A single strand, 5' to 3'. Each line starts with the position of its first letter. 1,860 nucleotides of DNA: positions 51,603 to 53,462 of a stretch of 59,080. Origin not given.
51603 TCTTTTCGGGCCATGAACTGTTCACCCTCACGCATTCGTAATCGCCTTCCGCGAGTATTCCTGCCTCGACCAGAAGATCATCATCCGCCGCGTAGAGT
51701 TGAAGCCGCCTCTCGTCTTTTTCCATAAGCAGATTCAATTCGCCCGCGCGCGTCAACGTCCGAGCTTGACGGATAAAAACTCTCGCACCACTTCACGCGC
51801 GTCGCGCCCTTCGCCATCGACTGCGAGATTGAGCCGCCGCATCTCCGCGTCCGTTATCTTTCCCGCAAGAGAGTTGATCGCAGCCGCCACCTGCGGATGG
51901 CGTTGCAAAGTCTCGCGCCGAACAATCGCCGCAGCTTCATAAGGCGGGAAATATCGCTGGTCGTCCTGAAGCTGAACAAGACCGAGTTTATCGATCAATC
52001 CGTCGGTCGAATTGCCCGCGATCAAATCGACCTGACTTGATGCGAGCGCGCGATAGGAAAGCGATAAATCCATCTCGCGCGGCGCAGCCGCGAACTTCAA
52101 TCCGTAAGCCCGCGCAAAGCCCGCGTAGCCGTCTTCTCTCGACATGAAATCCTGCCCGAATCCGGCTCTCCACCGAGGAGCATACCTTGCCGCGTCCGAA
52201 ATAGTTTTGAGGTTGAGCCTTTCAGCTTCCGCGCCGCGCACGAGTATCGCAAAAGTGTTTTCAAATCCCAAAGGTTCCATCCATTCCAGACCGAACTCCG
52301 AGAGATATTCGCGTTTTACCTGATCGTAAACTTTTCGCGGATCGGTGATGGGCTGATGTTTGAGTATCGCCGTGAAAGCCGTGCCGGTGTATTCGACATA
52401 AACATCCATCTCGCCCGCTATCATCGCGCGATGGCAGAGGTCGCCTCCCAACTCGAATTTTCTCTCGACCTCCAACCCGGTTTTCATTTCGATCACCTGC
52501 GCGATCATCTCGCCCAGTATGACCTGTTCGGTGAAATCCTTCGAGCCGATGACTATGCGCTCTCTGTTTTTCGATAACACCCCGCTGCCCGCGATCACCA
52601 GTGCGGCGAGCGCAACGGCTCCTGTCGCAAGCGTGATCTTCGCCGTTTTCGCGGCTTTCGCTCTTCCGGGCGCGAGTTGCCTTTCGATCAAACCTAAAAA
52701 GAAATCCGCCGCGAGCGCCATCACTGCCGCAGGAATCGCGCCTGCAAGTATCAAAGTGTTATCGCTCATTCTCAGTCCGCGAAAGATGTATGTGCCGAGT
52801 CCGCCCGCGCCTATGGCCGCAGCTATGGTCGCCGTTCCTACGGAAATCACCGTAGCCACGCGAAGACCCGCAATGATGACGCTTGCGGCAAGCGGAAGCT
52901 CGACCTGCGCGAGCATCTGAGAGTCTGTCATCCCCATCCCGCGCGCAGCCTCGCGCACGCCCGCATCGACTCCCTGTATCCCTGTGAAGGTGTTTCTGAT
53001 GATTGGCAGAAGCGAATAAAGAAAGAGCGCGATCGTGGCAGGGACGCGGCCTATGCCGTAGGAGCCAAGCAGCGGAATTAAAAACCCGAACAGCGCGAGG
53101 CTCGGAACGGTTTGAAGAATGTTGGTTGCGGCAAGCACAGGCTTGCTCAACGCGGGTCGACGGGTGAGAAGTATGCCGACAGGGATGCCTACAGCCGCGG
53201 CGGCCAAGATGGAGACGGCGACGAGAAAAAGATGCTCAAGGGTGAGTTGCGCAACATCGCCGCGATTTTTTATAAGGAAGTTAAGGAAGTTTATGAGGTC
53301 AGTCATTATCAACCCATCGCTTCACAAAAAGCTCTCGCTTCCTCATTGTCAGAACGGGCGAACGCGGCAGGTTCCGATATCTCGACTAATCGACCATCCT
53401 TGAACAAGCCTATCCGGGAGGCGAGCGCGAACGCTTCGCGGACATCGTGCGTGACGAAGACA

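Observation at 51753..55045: egtD in a tight operon with an EgtUV-like betaine-type ABC importer, and no egtB in the window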

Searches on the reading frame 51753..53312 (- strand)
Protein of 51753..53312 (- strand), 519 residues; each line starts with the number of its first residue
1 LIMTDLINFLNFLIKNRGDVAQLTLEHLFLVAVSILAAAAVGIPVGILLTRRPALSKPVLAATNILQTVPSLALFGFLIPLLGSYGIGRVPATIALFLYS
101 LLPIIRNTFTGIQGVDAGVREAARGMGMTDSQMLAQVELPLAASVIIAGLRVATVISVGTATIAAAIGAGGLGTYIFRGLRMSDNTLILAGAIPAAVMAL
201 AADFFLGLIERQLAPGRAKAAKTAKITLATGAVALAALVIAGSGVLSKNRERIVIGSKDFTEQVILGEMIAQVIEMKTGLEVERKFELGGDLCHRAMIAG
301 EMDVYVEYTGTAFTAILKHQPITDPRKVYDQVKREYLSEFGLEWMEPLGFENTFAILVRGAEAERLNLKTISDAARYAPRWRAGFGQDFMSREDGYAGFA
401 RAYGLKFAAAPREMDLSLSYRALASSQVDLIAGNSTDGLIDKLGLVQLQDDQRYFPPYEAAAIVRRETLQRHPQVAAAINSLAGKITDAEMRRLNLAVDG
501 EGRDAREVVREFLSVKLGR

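Call 3: search_protein_families(library=pfam, proteins=[window:51753-53312:-])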
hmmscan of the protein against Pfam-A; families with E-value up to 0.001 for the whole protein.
window:51753-53312:- (519 aa): 2 families
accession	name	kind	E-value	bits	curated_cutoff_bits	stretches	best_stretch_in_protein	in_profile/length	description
PF04069.17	OpuAC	-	3.9e-62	210.6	21.2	1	252-514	2-256/257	Substrate binding domain of ABC-type glycine betaine transport system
PF00528.27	BPD_transp_1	-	3.2e-24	86.1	26.4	1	42-213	1-182/184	Binding-protein-dependent transport system inner membrane component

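Call 4: search_protein_families(library=ncbifam, proteins=[window:51753-53312:-])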
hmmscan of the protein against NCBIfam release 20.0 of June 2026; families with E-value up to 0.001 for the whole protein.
window:51753-53312:- (519 aa): 12 families
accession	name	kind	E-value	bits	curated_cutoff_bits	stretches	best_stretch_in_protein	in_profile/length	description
NF049931.1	GlyBetbindOsmF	equivalog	2e-35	122.2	400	1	251-515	3-278/283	glycine betaine ABC transporter substrate-binding protein OsmF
TIGR03416.1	ABC_choXWV_perm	equivalog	3.5e-28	98.8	363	1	12-199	76-260/267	choline ABC transporter permease subunit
NF008196.0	PRK10952.1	equivalog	1.2e-24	86.8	439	1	27-234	149-347/356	glycine betaine/L-proline ABC transporter permease ProW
TIGR01183.1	ntrB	equivalog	4.2e-13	49.4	209.05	1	24-207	19-200/202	nitrate ABC transporter permease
NF040733.1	ABC_perm_U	equivalog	5.1e-13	49.1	295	1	30-215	64-247/251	ABC transporter permease subunit SaoP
NF008470.0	PRK11365.1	equivalog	8.3e-10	38.5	347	1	27-212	61-248/263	aliphatic sulfonate ABC transporter permease SsuC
NF007545.0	PRK10160.1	equivalog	2.5e-09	37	342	1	31-216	87-270/275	taurine ABC transporter permease TauC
TIGR00974.1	3a0107s02c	equivalog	1.5e-07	30.8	193.45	1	18-157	50-199/272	phosphate ABC transporter permease PstA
NF008049.0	PRK10782.1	subfamily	3.3e-07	30.2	212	1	25-177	14-177/217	methionine ABC transporter permease MetI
TIGR01097.1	PhnE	equivalog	2.4e-06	27.2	216.7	1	16-205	53-243/252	phosphonate ABC transporter, permease protein PhnE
NF011680.0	PRK15100.1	equivalog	0.00032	20.6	300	1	110-168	109-167/222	cystine ABC transporter permease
TIGR01581.1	Mo_ABC_porter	hypoth_equivalog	0.00063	19.3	210.3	1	93-160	107-174/225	ABC transporter permease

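Call 12: search_solved_structures(query=window:51753-53312:-, max_evalue=0.001, show_alignments=3)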
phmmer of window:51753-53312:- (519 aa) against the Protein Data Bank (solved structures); distinct sequences matched with E-value up to 0.001: 33.
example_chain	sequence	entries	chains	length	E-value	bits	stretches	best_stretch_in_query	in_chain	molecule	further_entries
6uru_A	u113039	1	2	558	1e-60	209.4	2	319-516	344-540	iAChSnFR precursor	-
7s7w_A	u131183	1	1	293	6.5e-60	206.8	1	250-516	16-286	iNicSnFR 3.0 Fluorescent Nicotine Sensor precursor binding protein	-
6v1r_A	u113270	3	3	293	5.2e-59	203.8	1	250-516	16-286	iAChSnFR Fluorescent Acetylcholine Sensor V9 precursor binding protein | iAchSnFR Fluorescent Acetylcholine Sensor precursor binding protein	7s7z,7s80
7s7x_A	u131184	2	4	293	7.2e-59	203.3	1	250-516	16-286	iNicSnFR 4.0 Fluorescent Nicotine Sensor precursor binding protein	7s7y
6efr_A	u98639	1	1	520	2.7e-58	201.4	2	319-516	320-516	iNicSnFR 1.0, a genetically encoded nicotine biosensor,Green fluorescent protein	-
7s7t_A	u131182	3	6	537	5.5e-54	187.2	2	322-516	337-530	iNicSnFR 3.0 Fluorescent Nicotine Sensor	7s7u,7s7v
6per_A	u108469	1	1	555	1.8e-50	175.6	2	322-516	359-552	iSeroSnFR, a soluble, genetically-encoded fluorescent sensor for serotonin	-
6eyg_A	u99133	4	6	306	2.3e-50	175.3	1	229-514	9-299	Osmotically activated L-carnitine/choline ABC transporter substrate-binding protein OpuCC | Choline binding protein OpuBC | Choline-binding protein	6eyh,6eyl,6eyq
3ppn_A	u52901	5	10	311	5.9e-49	170.6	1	244-514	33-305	Glycine betaine/carnitine/choline-binding protein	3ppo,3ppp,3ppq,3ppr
3r6u_A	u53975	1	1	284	1.5e-48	169.3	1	250-514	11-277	Choline-binding protein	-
8dp6_A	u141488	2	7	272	3e-48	168.3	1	252-514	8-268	Osmoprotection protein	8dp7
5nxy_A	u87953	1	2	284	7.3e-48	167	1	250-514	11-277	Osmotically activated L-carnitine/choline ABC transporter substrate-binding protein OpuCC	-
3o66_A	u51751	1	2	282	9e-48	166.7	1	253-514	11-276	Glycine betaine/carnitine/choline ABC transporter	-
4z7e_A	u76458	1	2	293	4.2e-47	164.5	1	249-514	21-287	Lmo1422 protein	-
9o5f_A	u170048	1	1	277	1.6e-46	162.6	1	249-514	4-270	Ergothioneine transporter EgtUC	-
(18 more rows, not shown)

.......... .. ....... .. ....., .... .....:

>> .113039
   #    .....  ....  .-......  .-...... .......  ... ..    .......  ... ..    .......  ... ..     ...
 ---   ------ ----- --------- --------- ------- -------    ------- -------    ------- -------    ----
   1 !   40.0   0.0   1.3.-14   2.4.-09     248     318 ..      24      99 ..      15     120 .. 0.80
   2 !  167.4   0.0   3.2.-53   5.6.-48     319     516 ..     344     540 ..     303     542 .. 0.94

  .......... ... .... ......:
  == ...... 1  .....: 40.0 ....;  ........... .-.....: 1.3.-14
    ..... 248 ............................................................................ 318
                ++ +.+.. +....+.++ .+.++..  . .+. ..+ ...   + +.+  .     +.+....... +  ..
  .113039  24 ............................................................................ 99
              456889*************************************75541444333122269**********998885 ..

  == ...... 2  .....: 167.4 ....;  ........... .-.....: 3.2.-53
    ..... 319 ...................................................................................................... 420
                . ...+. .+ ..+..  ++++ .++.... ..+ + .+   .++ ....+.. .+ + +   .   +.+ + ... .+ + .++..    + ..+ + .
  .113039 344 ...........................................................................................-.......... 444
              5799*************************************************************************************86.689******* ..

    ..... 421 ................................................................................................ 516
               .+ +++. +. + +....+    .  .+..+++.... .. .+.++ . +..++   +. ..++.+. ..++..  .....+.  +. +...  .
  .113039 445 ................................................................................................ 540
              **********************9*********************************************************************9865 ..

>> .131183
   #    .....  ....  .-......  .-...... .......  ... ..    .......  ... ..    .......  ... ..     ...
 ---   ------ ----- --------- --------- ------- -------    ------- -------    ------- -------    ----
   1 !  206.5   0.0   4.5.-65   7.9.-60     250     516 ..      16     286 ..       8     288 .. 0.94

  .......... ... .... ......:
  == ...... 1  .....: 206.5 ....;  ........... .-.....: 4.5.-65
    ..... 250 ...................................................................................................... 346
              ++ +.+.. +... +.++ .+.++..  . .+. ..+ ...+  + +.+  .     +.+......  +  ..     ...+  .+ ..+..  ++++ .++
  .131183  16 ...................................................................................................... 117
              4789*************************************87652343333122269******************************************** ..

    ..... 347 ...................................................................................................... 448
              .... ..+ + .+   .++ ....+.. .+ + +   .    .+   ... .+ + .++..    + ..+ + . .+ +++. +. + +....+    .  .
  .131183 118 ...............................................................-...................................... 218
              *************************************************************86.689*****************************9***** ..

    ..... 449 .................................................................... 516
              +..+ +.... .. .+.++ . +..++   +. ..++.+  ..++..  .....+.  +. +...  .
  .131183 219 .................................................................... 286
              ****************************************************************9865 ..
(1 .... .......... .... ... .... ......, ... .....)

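Call 20: find_homologous_proteins(query=window:51753-53312:-, max_evalue=1e-10)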
Query window:51753-53312:- (519 aa): 8000 proteins with E <= 1e-10 among 8000 candidates; the best 120 are listed.
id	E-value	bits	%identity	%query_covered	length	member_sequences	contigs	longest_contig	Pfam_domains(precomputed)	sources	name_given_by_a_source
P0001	0.0e+0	1100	100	100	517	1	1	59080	PF04069.18,PF00528.28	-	-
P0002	0.0e+0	1015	92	100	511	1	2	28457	PF04069.18,PF00528.28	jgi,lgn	jgi:osmoprotectant transport system permease protein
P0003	7.7e-294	993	91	99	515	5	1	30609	PF04069.18,PF00528.28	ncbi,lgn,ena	-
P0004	4.4e-268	908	82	99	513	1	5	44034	PF04069.18,PF00528.28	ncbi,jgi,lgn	jgi:osmoprotectant transport system permease protein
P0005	1.6e-255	867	79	97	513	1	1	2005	PF04069.18,PF00528.28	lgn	-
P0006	7.1e-254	861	77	98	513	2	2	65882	PF04069.18,PF00528.28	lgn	-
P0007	3.1e-253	859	78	97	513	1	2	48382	PF04069.18,PF00528.28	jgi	-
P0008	5.0e-248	842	76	98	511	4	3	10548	PF04069.18,PF00528.28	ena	-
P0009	8.0e-247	838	76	97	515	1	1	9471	PF04069.18,PF00528.28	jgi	jgi:osmoprotectant transport system permease protein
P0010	8.2e-247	838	75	98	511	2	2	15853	PF04069.18,PF00528.28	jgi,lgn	jgi:osmoprotectant transport system permease protein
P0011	4.7e-246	835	75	98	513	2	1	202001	PF04069.18,PF00528.28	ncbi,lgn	ncbi:MAG: glycine betaine ABC transporter substrate-binding protein [Acidobacteriota bacterium]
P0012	3.5e-245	833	74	98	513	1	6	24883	PF04069.18,PF00528.28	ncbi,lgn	ncbi:MAG: glycine betaine ABC transporter substrate-binding protein [Acidobacteriota bacterium]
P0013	6.4e-245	832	75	98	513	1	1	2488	PF04069.18,PF00528.28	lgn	-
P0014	8.8e-245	831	73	98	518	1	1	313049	PF04069.18,PF00528.28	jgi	jgi:osmoprotectant transport system substrate-binding protein/osmoprotectant transport system permea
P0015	1.6e-244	830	74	98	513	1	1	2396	PF04069.18,PF00528.28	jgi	jgi:osmoprotectant transport system permease protein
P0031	1.2e-237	808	74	98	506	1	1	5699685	PF04069.18,PF00528.28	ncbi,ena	-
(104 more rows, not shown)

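Call 21: find_encoding_contigs(protein=P0031, flank=10000, max_places=2)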
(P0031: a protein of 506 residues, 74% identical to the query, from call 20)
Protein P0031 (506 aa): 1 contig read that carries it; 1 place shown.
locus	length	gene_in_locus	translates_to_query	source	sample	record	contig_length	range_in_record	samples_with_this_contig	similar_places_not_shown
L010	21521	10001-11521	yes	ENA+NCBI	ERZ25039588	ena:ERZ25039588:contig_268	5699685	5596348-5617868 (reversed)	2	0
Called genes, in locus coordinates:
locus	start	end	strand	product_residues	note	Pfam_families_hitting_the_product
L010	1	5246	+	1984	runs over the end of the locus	PF01835:MG2, PF17791:MG3 (weak), PF07703:A2M_BRD (weak), PF13620:CarboxypepD_reg, PF00207:A2M, PF07678:TED_complement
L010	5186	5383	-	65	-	-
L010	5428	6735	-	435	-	PF12867:DinB_2, PF03781:FGE-sulfatase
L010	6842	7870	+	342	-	PF10017:Methyltransf_33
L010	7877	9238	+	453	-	PF04107:GCS2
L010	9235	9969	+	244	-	PF00005:ABC_tran, PF13304:AAA_21 (faint)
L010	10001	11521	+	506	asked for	PF00528:BPD_transp_1, PF04069:OpuAC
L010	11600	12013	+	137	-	PF00392:GntR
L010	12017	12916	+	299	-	PF00005:ABC_tran, PF13304:AAA_21, PF13732:DrrA1-3_C (weak)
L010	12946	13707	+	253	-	PF12679:ABC2_membrane_2 (weak)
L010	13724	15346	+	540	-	PF02129:Peptidase_S15 (faint), PF20434:BD-FAE (weak), PF12697:Abhydrolase_6, PF00561:Abhydrolase_1, PF01738:DLH (faint), PF12146:Hydrolase_4, PF00326:Peptidase_S9 (weak), PF08840:BAAT_C (weak), +1 more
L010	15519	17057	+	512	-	PF05598:DUF772, PF01609:DDE_Tnp_1, PF13751:DDE_Tnp_1_6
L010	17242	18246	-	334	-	PF13431:TPR_17 (faint), PF13432:TPR_16 (faint), PF13620:CarboxypepD_reg, PF17210:SdrD_B (weak), PF07719:TPR_2 (faint), PF13181:TPR_8 (faint), PF14559:TPR_19 (weak), PF13371:TPR_9 (weak), +3 more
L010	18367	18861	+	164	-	PF09922:LiaF-like_C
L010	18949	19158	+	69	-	PF01197:Ribosomal_L31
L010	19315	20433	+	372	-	PF07136:DUF1385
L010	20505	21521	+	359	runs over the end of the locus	PF03462:PCRF, PF00472:RF-1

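Call 22: find_encoding_contigs(protein=P0014, flank=10000, max_places=2)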
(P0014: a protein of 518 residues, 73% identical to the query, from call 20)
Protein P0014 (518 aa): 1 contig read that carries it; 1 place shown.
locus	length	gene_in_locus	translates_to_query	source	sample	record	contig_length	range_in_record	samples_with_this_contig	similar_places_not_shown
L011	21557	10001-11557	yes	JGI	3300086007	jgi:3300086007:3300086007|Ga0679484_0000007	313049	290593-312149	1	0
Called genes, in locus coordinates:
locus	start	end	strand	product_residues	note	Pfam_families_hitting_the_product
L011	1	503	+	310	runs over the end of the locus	PF12852:Cupin_6 (faint), PF02311:AraC_binding, PF07883:Cupin_2, PF00165:HTH_AraC, PF12833:HTH_18, PF00165:HTH_AraC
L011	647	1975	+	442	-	PF07994:NAD_binding_5, PF01658:Inos-1-P_synth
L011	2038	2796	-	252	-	PF03734:YkuD (weak)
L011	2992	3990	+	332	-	PF00108:Thiolase_N, PF08392:FAE1_CUT1_RppA (weak), PF08545:ACP_syn_III, PF08541:ACP_syn_III_C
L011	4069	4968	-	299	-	PF01791:DeoC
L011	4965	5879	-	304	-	PF02811:PHP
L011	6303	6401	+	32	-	-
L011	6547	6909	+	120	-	PF01050:MannoseP_isomer, PF07883:Cupin_2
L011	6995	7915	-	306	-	PF03279:Lip_A_acyltrans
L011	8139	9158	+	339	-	PF10017:Methyltransf_33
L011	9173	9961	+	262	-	PF00005:ABC_tran, PF13304:AAA_21 (faint)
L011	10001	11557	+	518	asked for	PF00528:BPD_transp_1, PF04069:OpuAC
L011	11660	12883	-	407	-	PF13205:Big_5 (faint)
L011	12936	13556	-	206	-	PF01209:Ubie_methyltran, PF13489:Methyltransf_23, PF01135:PCMT, PF13679:Methyltransf_32, PF13847:Methyltransf_31, PF08241:Methyltransf_11, PF08242:Methyltransf_12, PF13649:Methyltransf_25, +4 more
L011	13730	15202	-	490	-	PF13520:AA_permease_2, PF00324:AA_permease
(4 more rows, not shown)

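Call 46: find_related_loci(query=window:51756-53312:-, collection=genome_contigs, flank=7000)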
Query window:51756-53312:- (519 aa) in genome_contigs; peptide patterns used: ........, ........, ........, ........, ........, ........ (x = any residue, [..] = any of these).
599 stretches matched a pattern (row limit reached: there are more); 516 encode a relative of the query (tblastn E <= 1e-3); the best 80 are kept; 80 distinct loci.
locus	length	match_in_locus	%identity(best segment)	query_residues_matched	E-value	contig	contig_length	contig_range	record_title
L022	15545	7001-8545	91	1-517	0e+0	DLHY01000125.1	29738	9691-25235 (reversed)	MAG TPA_asm: Chloracidobacterium sp. UBA7656 UBA7656_contig_3176, whole genome shotgun sequence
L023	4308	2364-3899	82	3-516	0e+0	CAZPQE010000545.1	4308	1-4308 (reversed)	MAG TPA_asm: uncultured Clostridia bacterium isolate binchicken_co107_429 genome assembly, contig: NODE_41759_length_430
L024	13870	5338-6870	74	7-514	0e+0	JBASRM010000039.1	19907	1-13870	MAG: Blastocatellia bacterium isolate MFD13521_ilm_asm_bin21 k127_396848, whole genome shotgun sequence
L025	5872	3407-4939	73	7-514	0e+0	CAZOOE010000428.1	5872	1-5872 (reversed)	MAG TPA_asm: uncultured Clostridia bacterium isolate SRP273308_co1_75 genome assembly, contig: NODE_25007_length_5872_co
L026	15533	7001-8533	74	7-514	0e+0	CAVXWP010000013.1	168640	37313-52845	MAG: Blastocatellia bacterium isolate MFD04944.bin.1.11 genome assembly, contig: contig_58121, whole genome shotgun sequ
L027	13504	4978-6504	75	7-512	0e+0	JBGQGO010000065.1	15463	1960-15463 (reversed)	MAG: Blastocatellia bacterium isolate OBJ2_061818_090_26 k141_2509791_length_15463_cov_16.4766, whole genome shotgun seq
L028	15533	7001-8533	75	7-514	0e+0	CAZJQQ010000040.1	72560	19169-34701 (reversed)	MAG TPA_asm: uncultured Clostridia bacterium isolate SRP119689_co1_191 genome assembly, contig: NODE_386_length_72560_co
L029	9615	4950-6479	73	7-514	0e+0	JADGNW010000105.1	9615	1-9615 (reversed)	MAG: Blastocatellia bacterium isolate Chersky_418 k127_3066236, whole genome shotgun sequence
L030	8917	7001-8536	72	5-514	0e+0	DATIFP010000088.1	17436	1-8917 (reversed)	MAG TPA_asm: Blastocatellia bacterium isolate SMAG_U16398 k141_1212805, whole genome shotgun sequence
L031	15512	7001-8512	74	7-514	0e+0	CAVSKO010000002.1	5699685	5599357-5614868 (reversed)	MAG: Blastocatellia bacterium isolate MFD09212.bin.1.217 genome assembly, contig: contig_268, whole genome shotgun seque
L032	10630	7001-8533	72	7-514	0e+0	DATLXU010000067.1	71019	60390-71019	MAG TPA_asm: Blastocatellia bacterium isolate SMAG_U13254 k141_364611, whole genome shotgun sequence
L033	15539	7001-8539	71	3-514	0e+0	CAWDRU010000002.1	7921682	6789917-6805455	MAG: Blastocatellia bacterium isolate MFD04935.bin.1.50 genome assembly, contig: contig_540, whole genome shotgun sequen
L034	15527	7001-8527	72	7-513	0e+0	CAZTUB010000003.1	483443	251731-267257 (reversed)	MAG TPA_asm: uncultured Clostridia bacterium isolate binchicken_co174_39 genome assembly, contig: NODE_5_length_483443_c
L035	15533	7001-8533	72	7-514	0e+0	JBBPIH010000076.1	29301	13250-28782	MAG: Acidobacteriota bacterium isolate BPF2-12-14_bin_2 NODE_81_length_29301_cov_27.373145, whole genome shotgun sequenc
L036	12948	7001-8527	72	7-514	0e+0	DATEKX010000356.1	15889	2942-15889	MAG TPA_asm: Blastocatellia bacterium isolate SMAG_U8901 k141_918089, whole genome shotgun sequence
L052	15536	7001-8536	65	6-514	0e+0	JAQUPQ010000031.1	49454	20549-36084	MAG: Terriglobia bacterium isolate STD1_3 NODE_1351_length_49454_cov_4.904799_Sandtown_D1, whole genome shotgun sequence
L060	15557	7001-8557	62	6-517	0e+0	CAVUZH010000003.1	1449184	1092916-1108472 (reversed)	MAG: uncultured delta proteobacterium isolate MFD05567.bin.2.276 genome assembly, contig: contig_11253, whole genome sho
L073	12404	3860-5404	62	7-516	0e+0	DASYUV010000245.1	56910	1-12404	MAG TPA_asm: Candidatus Binatia bacterium isolate SMAG_U4604 k141_1793724, whole genome shotgun sequence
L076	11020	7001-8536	64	11-516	0e+0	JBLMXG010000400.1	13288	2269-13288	MAG: Chloroflexota bacterium isolate MAG262 PRJNA957066_bin42_renamed_399, whole genome shotgun sequence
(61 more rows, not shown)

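Call 56: search_protein_families(library=ncbifam, proteins=[L076:5134-6162:-, L073:2008-3036:-, L060:5154-6182:-, L052:10034-11035:+, L076:2685-3497:+, L060:859-2289:-], max_evalue=1e-10)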
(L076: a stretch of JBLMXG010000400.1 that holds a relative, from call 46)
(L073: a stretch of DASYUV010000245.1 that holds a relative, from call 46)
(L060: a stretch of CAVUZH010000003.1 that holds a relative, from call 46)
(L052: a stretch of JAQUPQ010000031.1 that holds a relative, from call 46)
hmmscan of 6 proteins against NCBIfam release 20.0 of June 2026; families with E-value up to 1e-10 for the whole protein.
L076:5134-6162:- (342 aa): 2 families
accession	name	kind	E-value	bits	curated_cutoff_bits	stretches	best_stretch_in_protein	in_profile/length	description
TIGR03438.1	egtD_ergothio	equivalog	1.5e-85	287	290.9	1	39-337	4-300/301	L-histidine N(alpha)-methyltransferase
TIGR03439.1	methyl_EasF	subfamily_domain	4.6e-47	160.5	205.55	1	39-334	15-318/321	EasF family methyltransferase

L073:2008-3036:- (342 aa): 2 families
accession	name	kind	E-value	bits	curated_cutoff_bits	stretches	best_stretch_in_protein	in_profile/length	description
TIGR03438.1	egtD_ergothio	equivalog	4.1e-85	285.6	290.9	1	41-337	6-300/301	L-histidine N(alpha)-methyltransferase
TIGR03439.1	methyl_EasF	subfamily_domain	8.8e-46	156.2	205.55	1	41-331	17-315/321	EasF family methyltransferase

L060:5154-6182:- (342 aa): 2 families
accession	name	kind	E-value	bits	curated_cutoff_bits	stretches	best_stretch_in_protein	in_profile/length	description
TIGR03438.1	egtD_ergothio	equivalog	1.9e-88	296.5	290.9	1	39-337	4-300/301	L-histidine N(alpha)-methyltransferase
TIGR03439.1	methyl_EasF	subfamily_domain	2.9e-50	171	205.55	1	40-329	16-313/321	EasF family methyltransferase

L052:10034-11035:+ (333 aa): 2 families
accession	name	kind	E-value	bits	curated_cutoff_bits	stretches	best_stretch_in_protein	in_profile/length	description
TIGR03438.1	egtD_ergothio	equivalog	1.1e-91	307.3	290.9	1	25-326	2-297/301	L-histidine N(alpha)-methyltransferase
TIGR03439.1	methyl_EasF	subfamily_domain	2e-49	168.2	205.55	1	24-322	12-314/321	EasF family methyltransferase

L076:2685-3497:+ (270 aa): 4 families
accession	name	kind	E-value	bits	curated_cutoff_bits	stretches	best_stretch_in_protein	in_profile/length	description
NF041186.1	SenA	equivalog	3e-30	105.9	420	1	24-214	159-326/382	selenoneine synthase SenA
TIGR03440.2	egtB_TIGR03440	equivalog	2.5e-28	99.3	360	1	15-214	149-356/413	ergothioneine biosynthesis protein EgtB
TIGR03525.2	GldK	equivalog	2.6e-21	76.4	350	0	26-84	27-88/408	T9SS ring complex lipoprotein PorK/GldK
NF051459.1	pyoverdine_PvdO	equivalog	1.7e-12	47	500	1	34-234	35-245/280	dihydropyoverdine dehydrogenase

L060:859-2289:- (476 aa): 5 families
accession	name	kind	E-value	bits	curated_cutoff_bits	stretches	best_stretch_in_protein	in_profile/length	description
NF041186.1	SenA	equivalog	2e-148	494.8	420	1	19-475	4-382/382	selenoneine synthase SenA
TIGR03440.2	egtB_TIGR03440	equivalog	1.7e-98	330.5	360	2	281-473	240-412/413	ergothioneine biosynthesis protein EgtB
TIGR04344.1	ovoA_Nterm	equivalog_domain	5.2e-36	124.5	400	1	187-472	192-442/444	5-histidylcysteine sulfoxide synthase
TIGR04373.1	egtB_X_signatur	signature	1.3e-28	98.9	71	1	426-475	1-50/50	EgtB-related enzyme signature domain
TIGR03525.2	GldK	equivalog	9.2e-19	68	350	1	293-474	195-404/408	T9SS ring complex lipoprotein PorK/GldK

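Call 64: search_protein_families(library=ncbifam, proteins=[L010:7877-9238:+, L010:5428-6735:-], max_evalue=1e-10)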
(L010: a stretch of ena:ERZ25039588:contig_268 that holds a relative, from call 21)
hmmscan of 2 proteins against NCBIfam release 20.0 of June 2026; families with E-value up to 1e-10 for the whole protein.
L010:7877-9238:+ (453 aa): 2 families
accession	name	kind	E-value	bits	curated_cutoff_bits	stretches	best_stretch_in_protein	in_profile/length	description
TIGR01436.1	glu_cys_lig_pln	equivalog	1.4e-88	297.3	463.15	1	22-441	7-435/446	glutamate--cysteine ligase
TIGR03444.1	EgtA_Cys_ligase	equivalog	4.5e-49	167.4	370.8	1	84-429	51-389/390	ergothioneine biosynthesis glutamate--cysteine ligase EgtA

L010:5428-6735:- (435 aa): 6 families
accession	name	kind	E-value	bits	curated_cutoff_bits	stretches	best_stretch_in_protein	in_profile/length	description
TIGR03440.2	egtB_TIGR03440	equivalog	6.9e-110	368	360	1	12-434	3-413/413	ergothioneine biosynthesis protein EgtB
NF041186.1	SenA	equivalog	5e-105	352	420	1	6-434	4-381/382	selenoneine synthase SenA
TIGR04344.1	ovoA_Nterm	equivalog_domain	1.3e-63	215.4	400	1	86-433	99-443/444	5-histidylcysteine sulfoxide synthase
TIGR03525.2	GldK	equivalog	1e-21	77.8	350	1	279-434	219-404/408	T9SS ring complex lipoprotein PorK/GldK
TIGR04373.1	egtB_X_signatur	signature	1.9e-14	53.5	71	1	385-434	1-49/50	EgtB-related enzyme signature domain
NF051459.1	pyoverdine_PvdO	equivalog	9.6e-12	44.6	500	0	280-433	118-276/280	dihydropyoverdine dehydrogenase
